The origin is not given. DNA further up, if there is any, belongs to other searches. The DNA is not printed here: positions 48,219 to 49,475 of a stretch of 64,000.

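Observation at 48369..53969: Operon coupling a SLATT/DUF4231-like 2TM protein to a cobalamin radical-SAM enzyme, an acyltransferase-3 and a GT-C membrane protein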

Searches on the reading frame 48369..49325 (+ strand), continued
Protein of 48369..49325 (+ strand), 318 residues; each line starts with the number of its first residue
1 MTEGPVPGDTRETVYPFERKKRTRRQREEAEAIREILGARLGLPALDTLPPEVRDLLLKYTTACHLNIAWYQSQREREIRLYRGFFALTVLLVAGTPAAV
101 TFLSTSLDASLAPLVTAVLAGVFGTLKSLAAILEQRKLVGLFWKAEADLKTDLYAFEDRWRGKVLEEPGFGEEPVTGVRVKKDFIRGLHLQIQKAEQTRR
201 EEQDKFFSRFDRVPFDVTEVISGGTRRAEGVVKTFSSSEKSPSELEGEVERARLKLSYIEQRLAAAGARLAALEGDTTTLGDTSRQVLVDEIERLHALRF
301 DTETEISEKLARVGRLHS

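Call 52: predict_structure(alignment_id=A3)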
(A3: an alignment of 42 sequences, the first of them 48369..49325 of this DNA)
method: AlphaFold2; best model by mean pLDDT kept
length: 318 residues; sequences in the alignment: 42
mean_pLDDT: 88.5   pTM: 0.67
mean pLDDT of the five models: 88.5, 86.9, 86.4, 85.8, 85.0
residues with pLDDT >= 90: 218; 70-90: 64; 50-70: 29; < 50: 7
segments of 3 or more residues with pLDDT < 50: 1-5
pLDDT, mean of each block of 10 residues (from residue 1): 49 55 79 96 97 97 96 94 92 93 92 88 87 81 96 97 95 89 98 97 91 69 76 69 94 97 98 95 96 96 94 90
secondary structure, 60 per line:
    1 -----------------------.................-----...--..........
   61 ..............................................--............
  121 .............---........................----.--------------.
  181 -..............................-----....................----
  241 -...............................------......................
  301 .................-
elements in order: H24-40 H51-106 H109-133 H137-160 H182-211 H217-236 H242-272 H279-317

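Call 65: search_dna_similar(query=window:48369-49325:+, collection=plasmids, mode=protein, max_evalue=0.01, max_rows=20)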
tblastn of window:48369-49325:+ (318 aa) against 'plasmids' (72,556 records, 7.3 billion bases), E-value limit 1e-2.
No match.

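Call 67: search_protein_families(library=pfam, proteins=[L002:13774-15006:+, L002:15707-17725:-], max_evalue=0.001)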
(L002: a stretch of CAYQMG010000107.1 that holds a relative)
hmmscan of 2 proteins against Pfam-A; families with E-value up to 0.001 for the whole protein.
L002:13774-15006:+ (410 aa): 5 families
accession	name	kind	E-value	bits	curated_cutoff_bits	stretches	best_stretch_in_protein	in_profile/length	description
PF13692.12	Glyco_trans_1_4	-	3.1e-29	102.5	27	1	202-316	2-118/142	Glycosyl transferases group 1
PF00534.26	Glycos_transf_1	-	9.1e-27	94.1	26.4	1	201-314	15-131/172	Glycosyl transferases group 1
PF13439.12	Glyco_transf_4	-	1.9e-13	51.3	28.5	1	26-180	2-168/170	Glycosyltransferase Family 4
PF13579.12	Glyco_trans_4_4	-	4.6e-12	47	29.7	1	53-176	35-157/158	Glycosyl transferase 4-like domain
PF20706.3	GT4-conflict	-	4.2e-05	23.1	26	1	140-342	141-340/385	Family 4 Glycosyltransferase in conflict systems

L002:15707-17725:- (672 aa): 3 families
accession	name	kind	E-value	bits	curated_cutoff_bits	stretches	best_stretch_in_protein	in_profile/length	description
PF00733.27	Asn_synthase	-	9.2e-116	387.8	21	1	255-645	2-352/354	Asparagine synthase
PF13537.11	GATase_7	-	6.9e-44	149.2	25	1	50-170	1-122/123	Glutamine amidotransferase domain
PF13522.11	GATase_6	-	9.4e-44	149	27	1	33-164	1-129/130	Glutamine amidotransferase domain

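Call 68: find_related_loci(query=A4, collection=viral_contigs, flank=8000)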
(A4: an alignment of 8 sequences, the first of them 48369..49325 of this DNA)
Query A4 (318 aa) in viral_contigs; peptide patterns used: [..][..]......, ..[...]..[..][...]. (x = any residue, [..] = any of these).
46 stretches matched a pattern, but none encodes a relative of the query by tblastn (E <= 1e-3).

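Call 85: search_dna_similar(query=window:48369-49325:+, collection=phages, mode=protein, max_evalue=0.01, max_rows=10)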
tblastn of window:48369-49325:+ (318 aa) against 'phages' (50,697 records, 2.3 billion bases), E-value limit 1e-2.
No match.

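Call 91: search_protein_families(library=padloc, proteins=[L010:8872-9912:-, L010:7870-8844:-, L005:10876-11712:-, L005:8365-10344:-], max_evalue=0.001)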
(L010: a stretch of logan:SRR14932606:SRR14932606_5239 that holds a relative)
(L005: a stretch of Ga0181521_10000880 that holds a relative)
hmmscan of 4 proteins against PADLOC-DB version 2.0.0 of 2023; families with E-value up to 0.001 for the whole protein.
L010:8872-9912:- (346 aa): 0 families

L010:7870-8844:- (324 aa): 0 families

L005:10876-11712:- (278 aa): 1 family
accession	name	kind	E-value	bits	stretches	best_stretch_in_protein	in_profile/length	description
PDLC05062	PDC-S66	-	0.00036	18.1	1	120-213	122-212/282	-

L005:8365-10344:- (659 aa): 0 families
